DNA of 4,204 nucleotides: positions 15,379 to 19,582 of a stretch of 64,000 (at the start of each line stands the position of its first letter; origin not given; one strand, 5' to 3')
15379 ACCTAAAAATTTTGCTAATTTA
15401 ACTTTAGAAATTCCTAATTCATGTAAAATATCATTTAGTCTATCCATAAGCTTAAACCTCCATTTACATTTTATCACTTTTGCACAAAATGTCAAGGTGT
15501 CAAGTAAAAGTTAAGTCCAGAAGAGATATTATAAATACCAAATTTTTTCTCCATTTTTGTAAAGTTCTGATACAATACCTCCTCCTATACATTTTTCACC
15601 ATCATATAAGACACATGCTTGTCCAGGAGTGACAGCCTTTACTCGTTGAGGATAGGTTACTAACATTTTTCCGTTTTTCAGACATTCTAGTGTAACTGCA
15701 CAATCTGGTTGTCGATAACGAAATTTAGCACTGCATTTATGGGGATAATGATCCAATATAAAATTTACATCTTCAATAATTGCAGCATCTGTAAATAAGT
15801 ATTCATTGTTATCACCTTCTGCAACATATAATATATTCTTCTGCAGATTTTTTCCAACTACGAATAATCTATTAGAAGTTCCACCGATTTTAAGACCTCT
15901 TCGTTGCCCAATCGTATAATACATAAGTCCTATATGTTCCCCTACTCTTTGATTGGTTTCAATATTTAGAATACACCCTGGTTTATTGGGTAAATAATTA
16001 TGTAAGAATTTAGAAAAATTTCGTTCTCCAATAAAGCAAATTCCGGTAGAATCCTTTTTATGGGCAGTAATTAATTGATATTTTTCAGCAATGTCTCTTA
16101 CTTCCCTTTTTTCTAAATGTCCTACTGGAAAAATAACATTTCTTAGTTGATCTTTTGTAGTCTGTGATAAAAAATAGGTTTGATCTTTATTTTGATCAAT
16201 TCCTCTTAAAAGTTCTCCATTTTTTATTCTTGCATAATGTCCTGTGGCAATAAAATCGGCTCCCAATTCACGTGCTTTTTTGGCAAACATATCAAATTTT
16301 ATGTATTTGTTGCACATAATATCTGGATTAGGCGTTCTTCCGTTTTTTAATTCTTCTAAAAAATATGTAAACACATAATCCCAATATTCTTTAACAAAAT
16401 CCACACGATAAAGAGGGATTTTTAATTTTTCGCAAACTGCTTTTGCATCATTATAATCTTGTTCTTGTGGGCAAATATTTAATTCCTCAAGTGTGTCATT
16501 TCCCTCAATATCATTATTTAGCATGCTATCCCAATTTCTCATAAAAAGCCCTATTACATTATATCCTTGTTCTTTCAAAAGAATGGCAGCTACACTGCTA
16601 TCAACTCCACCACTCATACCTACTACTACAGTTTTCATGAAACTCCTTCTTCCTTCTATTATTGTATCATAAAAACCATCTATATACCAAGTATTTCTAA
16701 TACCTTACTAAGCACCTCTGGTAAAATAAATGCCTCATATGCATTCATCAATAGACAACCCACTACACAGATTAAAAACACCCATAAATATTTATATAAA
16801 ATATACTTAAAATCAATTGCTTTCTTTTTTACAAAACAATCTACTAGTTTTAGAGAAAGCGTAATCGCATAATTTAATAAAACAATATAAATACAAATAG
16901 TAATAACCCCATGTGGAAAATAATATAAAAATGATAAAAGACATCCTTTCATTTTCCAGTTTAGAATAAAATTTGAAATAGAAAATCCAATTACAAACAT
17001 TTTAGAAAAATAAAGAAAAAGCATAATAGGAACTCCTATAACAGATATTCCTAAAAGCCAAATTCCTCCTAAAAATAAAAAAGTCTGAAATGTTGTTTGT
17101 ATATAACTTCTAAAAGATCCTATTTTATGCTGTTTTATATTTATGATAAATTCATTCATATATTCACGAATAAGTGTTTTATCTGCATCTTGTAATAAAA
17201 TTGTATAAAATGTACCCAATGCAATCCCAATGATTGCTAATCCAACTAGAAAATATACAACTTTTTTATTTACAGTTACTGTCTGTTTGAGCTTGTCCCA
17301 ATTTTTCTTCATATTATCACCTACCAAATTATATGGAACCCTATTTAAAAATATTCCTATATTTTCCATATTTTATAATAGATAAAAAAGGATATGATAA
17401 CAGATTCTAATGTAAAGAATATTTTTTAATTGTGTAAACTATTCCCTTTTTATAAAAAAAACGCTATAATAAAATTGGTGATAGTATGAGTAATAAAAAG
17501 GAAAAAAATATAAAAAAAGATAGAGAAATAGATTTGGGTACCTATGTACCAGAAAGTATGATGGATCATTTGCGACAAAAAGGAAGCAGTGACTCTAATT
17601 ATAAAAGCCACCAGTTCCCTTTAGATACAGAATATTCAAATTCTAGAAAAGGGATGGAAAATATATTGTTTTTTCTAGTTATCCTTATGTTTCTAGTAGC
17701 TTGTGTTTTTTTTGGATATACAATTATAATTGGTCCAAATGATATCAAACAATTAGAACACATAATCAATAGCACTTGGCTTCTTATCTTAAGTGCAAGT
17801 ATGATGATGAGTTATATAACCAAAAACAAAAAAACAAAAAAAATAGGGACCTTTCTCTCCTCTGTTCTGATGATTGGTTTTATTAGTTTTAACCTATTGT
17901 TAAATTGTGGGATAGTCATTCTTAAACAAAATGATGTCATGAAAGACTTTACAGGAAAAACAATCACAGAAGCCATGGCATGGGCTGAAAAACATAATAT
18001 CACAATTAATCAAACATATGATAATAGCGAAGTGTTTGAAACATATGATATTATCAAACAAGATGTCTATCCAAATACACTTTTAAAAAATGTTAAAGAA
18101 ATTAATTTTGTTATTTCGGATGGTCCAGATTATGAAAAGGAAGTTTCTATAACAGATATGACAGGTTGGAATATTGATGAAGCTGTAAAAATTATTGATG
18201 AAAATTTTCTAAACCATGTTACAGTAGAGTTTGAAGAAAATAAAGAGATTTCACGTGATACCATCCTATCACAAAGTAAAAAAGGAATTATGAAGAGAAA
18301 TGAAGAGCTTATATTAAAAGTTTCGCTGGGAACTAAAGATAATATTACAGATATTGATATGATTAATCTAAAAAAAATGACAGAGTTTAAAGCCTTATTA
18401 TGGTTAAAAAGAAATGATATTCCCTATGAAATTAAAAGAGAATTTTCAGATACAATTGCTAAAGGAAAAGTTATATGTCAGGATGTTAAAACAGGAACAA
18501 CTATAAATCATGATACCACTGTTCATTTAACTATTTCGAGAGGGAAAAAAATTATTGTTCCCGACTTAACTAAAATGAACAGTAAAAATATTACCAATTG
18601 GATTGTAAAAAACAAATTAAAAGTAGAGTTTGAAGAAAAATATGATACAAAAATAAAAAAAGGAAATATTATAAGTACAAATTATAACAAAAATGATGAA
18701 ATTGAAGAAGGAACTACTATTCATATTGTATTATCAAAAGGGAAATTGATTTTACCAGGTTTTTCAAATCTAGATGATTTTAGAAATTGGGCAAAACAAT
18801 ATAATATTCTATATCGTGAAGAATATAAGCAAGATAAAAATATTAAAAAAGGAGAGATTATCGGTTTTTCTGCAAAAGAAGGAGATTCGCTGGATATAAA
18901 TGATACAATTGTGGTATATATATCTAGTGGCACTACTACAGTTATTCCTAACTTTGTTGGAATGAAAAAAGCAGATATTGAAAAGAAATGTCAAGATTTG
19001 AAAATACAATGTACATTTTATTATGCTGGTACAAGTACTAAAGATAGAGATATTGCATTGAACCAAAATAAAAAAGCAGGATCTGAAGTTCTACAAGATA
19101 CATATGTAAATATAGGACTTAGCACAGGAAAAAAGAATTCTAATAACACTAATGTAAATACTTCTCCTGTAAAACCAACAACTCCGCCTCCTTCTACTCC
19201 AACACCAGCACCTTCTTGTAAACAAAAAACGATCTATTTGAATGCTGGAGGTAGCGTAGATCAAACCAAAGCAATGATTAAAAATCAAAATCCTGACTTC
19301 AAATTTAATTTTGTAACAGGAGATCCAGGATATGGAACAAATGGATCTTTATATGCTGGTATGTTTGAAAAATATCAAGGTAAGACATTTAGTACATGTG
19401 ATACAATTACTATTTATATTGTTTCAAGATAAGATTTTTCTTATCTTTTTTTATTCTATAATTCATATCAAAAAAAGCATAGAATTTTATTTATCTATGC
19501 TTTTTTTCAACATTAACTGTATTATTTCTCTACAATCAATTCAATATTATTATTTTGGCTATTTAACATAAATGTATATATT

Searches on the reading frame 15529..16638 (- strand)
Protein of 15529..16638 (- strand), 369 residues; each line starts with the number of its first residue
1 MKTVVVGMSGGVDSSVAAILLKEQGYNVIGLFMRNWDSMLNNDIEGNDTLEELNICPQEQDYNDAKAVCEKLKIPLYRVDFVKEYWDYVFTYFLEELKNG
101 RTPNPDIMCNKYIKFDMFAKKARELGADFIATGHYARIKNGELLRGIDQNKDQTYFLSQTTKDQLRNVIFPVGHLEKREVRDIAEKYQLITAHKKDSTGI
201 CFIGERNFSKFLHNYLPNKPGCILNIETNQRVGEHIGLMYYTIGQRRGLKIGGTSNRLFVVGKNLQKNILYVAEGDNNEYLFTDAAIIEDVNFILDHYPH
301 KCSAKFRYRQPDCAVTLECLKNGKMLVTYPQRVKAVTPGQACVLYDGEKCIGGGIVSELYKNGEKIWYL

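Call 52: search_protein_families(library=pfam, proteins=[window:15529-16638:-], max_evalue=0.00001)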
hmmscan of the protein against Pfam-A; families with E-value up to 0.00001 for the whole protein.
window:15529-16638:- (369 aa): 4 families
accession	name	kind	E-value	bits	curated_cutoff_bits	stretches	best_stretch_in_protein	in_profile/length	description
PF03054.22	tRNA_Me_trans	-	1.4e-80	270.1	20.6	1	2-204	1-201/202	tRNA methyl transferase HUP domain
PF20259.3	tRNA_Me_trans_M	-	2.8e-23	81.7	27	1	210-273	2-65/66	tRNA methyl transferase PRC-barrel domain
PF20258.4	tRNA_Me_trans_C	-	1.4e-18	67.4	20.6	1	287-356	5-77/77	Aminomethyltransferase beta-barrel domain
PF02540.23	NAD_synthase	-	5.2e-07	29.5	21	1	2-80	19-80/242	NAD synthase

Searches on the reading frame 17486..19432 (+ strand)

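Call 26: search_protein_families(library=pfam, proteins=[window:17486-19432:+], max_evalue=0.00001)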
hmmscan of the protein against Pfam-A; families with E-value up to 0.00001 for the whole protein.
window:17486-19432:+ (648 aa): 1 family
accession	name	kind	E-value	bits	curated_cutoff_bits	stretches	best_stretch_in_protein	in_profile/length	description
PF03793.24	PASTA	-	3.2e-45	152.4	23.2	2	357-418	2-64/64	PASTA domain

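Call 33: search_protein_families(library=pfam, proteins=[window:17486-19432:+], max_evalue=0.01)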
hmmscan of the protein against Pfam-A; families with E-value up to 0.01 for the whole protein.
window:17486-19432:+ (648 aa): 1 family
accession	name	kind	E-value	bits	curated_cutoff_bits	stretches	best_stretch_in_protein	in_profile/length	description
PF03793.24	PASTA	-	3.2e-45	152.4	23.2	5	357-418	2-64/64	PASTA domain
